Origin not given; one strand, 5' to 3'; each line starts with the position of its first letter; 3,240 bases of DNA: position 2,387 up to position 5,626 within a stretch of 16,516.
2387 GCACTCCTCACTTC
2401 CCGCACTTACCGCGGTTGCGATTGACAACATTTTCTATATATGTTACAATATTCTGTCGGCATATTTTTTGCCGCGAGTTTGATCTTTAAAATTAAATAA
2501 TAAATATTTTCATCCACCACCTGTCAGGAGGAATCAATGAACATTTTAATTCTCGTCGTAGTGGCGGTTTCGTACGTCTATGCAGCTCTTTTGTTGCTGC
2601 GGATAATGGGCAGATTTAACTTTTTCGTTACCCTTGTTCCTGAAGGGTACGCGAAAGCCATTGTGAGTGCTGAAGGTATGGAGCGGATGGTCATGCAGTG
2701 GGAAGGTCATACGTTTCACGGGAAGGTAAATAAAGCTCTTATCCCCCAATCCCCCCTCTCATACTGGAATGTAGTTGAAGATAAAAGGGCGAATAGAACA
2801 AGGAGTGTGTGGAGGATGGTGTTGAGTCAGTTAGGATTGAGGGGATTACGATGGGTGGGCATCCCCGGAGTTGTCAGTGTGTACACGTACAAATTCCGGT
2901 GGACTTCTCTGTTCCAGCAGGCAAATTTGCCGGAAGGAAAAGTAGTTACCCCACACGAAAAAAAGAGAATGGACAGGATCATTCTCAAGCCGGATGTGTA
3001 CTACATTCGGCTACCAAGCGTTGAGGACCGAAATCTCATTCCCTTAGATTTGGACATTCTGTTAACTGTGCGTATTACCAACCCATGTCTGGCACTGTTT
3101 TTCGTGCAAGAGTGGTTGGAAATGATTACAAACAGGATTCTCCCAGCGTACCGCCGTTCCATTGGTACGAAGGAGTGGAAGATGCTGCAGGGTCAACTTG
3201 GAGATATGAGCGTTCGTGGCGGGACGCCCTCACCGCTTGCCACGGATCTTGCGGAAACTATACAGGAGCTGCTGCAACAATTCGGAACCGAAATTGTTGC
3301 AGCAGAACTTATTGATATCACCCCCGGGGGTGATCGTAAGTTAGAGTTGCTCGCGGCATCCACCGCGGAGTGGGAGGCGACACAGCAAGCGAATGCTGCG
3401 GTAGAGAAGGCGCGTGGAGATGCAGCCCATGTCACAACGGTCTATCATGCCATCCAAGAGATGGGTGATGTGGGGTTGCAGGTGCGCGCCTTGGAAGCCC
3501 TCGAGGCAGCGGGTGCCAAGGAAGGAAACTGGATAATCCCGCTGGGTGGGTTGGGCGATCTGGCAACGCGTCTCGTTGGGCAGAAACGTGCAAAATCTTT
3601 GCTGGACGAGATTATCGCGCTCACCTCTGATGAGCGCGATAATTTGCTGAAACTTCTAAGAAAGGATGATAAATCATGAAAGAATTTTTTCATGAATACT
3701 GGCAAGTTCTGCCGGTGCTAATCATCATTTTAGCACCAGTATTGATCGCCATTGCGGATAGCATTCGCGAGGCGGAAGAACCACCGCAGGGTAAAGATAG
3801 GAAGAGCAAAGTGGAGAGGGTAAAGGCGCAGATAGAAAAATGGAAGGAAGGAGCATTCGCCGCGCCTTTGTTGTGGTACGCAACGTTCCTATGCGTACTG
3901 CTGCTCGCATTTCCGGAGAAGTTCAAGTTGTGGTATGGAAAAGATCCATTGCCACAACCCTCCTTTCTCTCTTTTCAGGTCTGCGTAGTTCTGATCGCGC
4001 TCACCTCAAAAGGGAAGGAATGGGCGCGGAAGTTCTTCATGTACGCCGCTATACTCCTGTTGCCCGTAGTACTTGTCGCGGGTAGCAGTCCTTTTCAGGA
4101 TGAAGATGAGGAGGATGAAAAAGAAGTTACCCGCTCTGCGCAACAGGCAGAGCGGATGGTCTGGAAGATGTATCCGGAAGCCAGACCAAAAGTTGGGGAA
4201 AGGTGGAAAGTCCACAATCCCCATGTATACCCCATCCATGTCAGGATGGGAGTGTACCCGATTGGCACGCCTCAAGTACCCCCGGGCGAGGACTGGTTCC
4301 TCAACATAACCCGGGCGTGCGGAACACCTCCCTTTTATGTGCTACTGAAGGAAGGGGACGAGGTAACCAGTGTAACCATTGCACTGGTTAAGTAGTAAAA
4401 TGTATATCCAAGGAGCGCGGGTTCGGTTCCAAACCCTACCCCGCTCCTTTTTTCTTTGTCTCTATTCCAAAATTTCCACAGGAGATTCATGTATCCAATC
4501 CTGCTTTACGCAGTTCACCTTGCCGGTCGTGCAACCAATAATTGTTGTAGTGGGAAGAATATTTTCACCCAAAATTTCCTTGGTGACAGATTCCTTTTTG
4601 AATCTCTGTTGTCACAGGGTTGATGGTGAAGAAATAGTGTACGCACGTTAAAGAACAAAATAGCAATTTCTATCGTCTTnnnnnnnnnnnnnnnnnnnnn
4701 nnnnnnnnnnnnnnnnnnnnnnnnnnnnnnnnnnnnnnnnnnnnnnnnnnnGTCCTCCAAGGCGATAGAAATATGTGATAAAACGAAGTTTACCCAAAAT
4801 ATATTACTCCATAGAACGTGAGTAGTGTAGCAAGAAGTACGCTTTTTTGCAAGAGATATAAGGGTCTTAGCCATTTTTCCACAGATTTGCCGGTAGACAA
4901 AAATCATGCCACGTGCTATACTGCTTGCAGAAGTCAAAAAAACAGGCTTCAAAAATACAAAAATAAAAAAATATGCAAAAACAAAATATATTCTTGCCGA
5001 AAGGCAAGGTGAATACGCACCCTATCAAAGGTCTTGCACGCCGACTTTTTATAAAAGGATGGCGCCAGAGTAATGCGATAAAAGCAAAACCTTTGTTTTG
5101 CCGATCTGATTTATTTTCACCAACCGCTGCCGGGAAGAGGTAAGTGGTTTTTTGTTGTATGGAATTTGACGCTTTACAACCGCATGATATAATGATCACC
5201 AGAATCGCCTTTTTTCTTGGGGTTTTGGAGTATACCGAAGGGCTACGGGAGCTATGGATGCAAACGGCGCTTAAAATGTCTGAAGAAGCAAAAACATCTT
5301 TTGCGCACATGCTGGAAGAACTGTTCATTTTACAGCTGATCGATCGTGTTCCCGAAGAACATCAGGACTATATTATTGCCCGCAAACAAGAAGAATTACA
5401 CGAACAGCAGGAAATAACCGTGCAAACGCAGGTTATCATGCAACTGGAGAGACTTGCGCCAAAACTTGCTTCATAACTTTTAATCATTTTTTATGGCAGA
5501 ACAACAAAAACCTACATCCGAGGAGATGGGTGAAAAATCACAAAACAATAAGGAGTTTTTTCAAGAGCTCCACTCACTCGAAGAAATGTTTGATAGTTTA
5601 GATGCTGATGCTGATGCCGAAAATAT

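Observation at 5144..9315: Three-gene locus: small ORF, 1162-aa protein with Gly-zipper membrane hairpins, small ORF. Candidate undescribed system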

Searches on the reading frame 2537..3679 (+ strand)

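Call 8: search_protein_families(library=pfam, proteins=[window:2537-3679:+], max_evalue=1)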
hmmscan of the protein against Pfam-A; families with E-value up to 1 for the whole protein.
window:2537-3679:+ (380 aa): 1 family
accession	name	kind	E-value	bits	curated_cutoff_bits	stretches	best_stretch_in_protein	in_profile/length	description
PF01145.31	Band_7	-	3e-06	27.9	23.6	1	135-296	26-176/176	SPFH domain / Band 7 family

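Call 16: search_protein_families(library=phrogs, proteins=[window:2537-3679:+], max_evalue=0.1)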
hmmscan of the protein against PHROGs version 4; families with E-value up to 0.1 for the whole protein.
window:2537-3679:+ (380 aa): 0 families

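Call 17: search_protein_families(library=ncbifam, proteins=[window:2537-3679:+], max_evalue=0.1)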
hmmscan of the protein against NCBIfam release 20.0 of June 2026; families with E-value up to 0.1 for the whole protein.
window:2537-3679:+ (380 aa): 0 families

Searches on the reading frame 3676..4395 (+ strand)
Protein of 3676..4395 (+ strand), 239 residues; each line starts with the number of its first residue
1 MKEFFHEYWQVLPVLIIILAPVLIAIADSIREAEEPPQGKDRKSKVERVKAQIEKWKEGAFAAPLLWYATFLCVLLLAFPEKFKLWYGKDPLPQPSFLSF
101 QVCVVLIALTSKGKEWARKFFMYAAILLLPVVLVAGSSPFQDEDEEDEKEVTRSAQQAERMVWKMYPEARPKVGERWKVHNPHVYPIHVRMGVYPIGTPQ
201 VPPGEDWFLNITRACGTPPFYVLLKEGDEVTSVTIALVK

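Call 8: search_protein_families(library=pfam, proteins=[window:3676-4395:+], max_evalue=1)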
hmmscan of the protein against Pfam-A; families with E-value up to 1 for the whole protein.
window:3676-4395:+ (239 aa): 3 families
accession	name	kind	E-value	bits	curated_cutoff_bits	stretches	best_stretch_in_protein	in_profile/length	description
PF14030.11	DUF4245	-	0.01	16.3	30.1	1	125-180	14-68/165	Protein of unknown function (DUF4245)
PF04133.19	Vps55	-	0.088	13.1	24.6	0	5-40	22-54/120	Vacuolar protein sorting 55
PF15831.10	SMIM5_18_22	-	0.79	10.6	29.3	1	45-79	13-47/56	Small integral membrane protein 5/18/22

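Call 16: search_protein_families(library=phrogs, proteins=[window:3676-4395:+], max_evalue=0.1)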
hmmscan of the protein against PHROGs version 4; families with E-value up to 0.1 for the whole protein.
window:3676-4395:+ (239 aa): 0 families

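Call 17: search_protein_families(library=ncbifam, proteins=[window:3676-4395:+], max_evalue=0.1)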
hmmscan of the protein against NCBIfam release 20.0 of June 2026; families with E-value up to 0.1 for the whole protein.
window:3676-4395:+ (239 aa): 0 families

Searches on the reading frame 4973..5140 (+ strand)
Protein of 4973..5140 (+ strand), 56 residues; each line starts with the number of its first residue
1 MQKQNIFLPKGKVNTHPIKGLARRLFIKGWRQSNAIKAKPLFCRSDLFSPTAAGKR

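Call 119: search_protein_families(library=pfam, proteins=[window:4973-5140:+], max_evalue=1)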
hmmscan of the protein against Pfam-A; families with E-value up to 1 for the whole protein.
window:4973-5140:+ (56 aa): 0 families

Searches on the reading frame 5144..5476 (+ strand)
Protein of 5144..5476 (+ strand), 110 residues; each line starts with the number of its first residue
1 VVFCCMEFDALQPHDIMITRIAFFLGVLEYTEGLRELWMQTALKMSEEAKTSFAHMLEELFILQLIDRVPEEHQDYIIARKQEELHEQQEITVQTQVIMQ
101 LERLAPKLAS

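Call 8: search_protein_families(library=pfam, proteins=[window:5144-5476:+], max_evalue=1)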
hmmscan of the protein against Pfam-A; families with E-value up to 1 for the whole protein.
window:5144-5476:+ (110 aa): 1 family
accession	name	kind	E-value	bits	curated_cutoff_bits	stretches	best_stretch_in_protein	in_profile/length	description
PF01855.24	POR_N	-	0.051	13.7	27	1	40-97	136-197/231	Pyruvate flavodoxin/ferredoxin oxidoreductase, thiamine diP-bdg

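Call 16: search_protein_families(library=phrogs, proteins=[window:5144-5476:+], max_evalue=0.1)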
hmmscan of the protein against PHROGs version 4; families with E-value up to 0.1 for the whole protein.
window:5144-5476:+ (110 aa): 1 family
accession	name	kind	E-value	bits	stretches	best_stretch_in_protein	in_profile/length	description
phrog_5736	-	transcription regulation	0.042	15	1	28-84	54-113/133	transcriptional regulator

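Call 17: search_protein_families(library=ncbifam, proteins=[window:5144-5476:+], max_evalue=0.1)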
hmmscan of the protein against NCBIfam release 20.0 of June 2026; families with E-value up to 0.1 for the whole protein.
window:5144-5476:+ (110 aa): 0 families

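Call 47: search_protein_families(library=pfam, proteins=[window:5159-5473:+], max_evalue=10)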
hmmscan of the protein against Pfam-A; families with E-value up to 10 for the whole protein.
window:5159-5473:+ (105 aa): 1 family
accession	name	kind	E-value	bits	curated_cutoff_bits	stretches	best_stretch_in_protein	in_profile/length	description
PF01855.24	POR_N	-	0.046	13.9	27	1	35-92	136-197/231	Pyruvate flavodoxin/ferredoxin oxidoreductase, thiamine diP-bdg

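Call 93: search_protein_families(library=padloc, proteins=[window:5159-5473:+], max_evalue=0.1)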
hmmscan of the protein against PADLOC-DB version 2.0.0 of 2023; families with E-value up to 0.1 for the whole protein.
window:5159-5473:+ (105 aa): 0 families
